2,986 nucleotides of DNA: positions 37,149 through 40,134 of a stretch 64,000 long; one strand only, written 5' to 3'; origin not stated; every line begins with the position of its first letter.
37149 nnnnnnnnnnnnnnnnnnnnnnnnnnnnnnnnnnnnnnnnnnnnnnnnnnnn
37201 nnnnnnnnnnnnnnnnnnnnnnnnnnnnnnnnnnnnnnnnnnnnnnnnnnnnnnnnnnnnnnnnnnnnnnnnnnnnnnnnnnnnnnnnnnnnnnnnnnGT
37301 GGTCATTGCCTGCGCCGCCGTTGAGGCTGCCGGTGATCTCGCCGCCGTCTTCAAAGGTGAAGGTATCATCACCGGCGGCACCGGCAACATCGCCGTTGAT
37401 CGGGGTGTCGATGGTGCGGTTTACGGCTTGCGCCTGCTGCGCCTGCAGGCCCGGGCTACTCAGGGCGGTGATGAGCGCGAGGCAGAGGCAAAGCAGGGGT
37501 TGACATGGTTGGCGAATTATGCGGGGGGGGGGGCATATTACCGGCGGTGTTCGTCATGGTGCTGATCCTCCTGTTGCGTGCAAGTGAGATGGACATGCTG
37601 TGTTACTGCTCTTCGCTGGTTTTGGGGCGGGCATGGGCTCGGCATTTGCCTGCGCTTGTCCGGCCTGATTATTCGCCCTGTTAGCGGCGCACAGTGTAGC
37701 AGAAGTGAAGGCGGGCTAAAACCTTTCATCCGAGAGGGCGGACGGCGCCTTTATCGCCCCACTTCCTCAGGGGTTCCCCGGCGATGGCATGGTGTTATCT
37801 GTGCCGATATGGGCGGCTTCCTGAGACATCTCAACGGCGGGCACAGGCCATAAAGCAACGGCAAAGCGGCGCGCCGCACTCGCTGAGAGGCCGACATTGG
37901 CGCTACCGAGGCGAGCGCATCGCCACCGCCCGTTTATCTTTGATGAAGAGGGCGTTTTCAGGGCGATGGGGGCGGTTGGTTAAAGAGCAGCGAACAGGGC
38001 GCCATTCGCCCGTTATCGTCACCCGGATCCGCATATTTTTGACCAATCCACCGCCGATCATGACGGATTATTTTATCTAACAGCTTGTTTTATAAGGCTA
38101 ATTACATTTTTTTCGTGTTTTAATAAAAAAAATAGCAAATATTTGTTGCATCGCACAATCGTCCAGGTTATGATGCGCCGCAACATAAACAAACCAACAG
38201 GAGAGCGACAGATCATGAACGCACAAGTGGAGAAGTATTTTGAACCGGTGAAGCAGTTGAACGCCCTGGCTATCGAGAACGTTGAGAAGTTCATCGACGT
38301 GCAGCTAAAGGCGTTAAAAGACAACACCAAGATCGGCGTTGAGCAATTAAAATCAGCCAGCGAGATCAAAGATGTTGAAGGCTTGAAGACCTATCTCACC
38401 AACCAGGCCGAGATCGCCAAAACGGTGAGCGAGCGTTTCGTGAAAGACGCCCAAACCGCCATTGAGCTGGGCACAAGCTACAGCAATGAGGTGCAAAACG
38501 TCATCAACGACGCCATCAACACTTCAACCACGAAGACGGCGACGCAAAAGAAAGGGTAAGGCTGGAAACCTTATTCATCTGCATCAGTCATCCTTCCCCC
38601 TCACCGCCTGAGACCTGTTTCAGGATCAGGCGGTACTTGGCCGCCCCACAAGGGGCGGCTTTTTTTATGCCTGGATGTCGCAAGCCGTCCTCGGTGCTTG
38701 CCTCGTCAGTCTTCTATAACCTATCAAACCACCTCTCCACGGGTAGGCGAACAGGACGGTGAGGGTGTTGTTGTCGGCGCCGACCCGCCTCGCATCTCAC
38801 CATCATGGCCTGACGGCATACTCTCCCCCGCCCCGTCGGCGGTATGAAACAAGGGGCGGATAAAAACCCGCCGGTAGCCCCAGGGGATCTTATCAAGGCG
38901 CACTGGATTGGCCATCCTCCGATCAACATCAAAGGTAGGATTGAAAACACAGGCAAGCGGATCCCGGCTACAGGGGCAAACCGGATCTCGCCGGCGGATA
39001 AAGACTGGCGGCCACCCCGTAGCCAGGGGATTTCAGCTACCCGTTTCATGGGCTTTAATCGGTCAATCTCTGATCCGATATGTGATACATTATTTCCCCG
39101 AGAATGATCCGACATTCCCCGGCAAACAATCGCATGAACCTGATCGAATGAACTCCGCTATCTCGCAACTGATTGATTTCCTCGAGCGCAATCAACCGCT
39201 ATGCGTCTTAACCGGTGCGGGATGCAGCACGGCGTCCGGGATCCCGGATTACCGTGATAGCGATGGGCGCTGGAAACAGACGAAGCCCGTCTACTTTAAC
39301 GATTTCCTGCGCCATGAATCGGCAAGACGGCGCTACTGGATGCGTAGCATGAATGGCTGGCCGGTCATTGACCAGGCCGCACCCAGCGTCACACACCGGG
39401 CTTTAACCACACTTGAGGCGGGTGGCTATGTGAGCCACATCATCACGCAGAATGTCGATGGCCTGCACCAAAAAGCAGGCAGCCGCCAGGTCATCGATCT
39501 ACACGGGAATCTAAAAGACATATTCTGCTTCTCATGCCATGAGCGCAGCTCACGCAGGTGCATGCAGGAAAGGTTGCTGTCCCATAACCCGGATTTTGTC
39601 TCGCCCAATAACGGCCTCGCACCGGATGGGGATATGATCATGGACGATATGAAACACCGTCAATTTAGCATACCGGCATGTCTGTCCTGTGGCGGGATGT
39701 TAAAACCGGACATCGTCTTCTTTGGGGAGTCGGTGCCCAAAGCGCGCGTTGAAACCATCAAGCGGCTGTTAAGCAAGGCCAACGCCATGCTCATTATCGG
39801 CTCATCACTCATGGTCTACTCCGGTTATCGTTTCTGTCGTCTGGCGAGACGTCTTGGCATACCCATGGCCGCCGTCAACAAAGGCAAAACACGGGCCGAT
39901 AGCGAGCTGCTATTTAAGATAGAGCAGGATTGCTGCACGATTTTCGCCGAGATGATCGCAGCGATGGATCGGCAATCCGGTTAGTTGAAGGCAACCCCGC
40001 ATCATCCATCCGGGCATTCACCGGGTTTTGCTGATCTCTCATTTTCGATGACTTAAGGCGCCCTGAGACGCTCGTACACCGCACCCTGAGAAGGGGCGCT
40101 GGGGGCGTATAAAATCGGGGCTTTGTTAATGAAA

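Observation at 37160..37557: G11 homopolymer directly after the start codon puts the RTX-like protein gene out of frame: candidate phase-variation switch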

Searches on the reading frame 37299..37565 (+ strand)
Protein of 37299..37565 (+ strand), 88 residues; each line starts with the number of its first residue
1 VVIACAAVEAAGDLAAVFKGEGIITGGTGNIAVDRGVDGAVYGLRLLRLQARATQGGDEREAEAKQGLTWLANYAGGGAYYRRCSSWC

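Call 59: search_protein_families(library=pfam, proteins=[window:37299-37565:+], max_evalue=0.1)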
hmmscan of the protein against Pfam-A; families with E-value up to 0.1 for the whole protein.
window:37299-37565:+ (88 aa): 0 families

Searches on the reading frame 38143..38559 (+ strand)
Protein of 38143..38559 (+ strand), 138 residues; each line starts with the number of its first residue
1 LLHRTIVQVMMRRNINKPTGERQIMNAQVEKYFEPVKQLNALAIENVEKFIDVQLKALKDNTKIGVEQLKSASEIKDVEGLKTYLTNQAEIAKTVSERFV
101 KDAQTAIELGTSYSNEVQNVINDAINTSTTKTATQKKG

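Call 59: search_protein_families(library=pfam, proteins=[window:38143-38559:+], max_evalue=0.1)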
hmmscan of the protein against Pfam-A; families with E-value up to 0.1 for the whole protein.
window:38143-38559:+ (138 aa): 2 families
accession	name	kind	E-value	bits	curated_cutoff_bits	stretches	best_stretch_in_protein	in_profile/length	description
PF09361.15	Phasin_2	-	1.6e-15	57.6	24.9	1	25-123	3-98/100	Phasin protein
PF22292.1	DUF6965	-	0.0057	17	25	1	40-62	22-45/66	Domain of unknown function (DUF6965)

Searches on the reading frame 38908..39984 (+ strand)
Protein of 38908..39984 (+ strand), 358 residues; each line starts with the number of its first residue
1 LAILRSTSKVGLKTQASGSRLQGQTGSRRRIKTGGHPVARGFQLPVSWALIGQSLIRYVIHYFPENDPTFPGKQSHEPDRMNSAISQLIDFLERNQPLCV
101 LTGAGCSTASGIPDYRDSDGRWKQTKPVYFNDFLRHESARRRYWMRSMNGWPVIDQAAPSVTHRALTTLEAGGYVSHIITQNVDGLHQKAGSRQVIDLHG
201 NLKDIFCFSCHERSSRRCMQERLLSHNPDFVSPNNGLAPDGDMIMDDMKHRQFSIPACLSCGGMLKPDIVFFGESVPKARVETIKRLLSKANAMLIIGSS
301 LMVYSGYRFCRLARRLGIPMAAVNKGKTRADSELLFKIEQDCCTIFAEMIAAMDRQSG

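Call 8: search_protein_families(library=pfam, proteins=[window:38908-39984:+], max_evalue=0.01)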
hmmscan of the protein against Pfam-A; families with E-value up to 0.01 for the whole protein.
window:38908-39984:+ (358 aa): 1 family
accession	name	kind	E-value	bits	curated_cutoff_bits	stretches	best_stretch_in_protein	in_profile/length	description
PF02146.23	SIR2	-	6e-44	150.6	24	1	103-305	1-180/180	Sir2 family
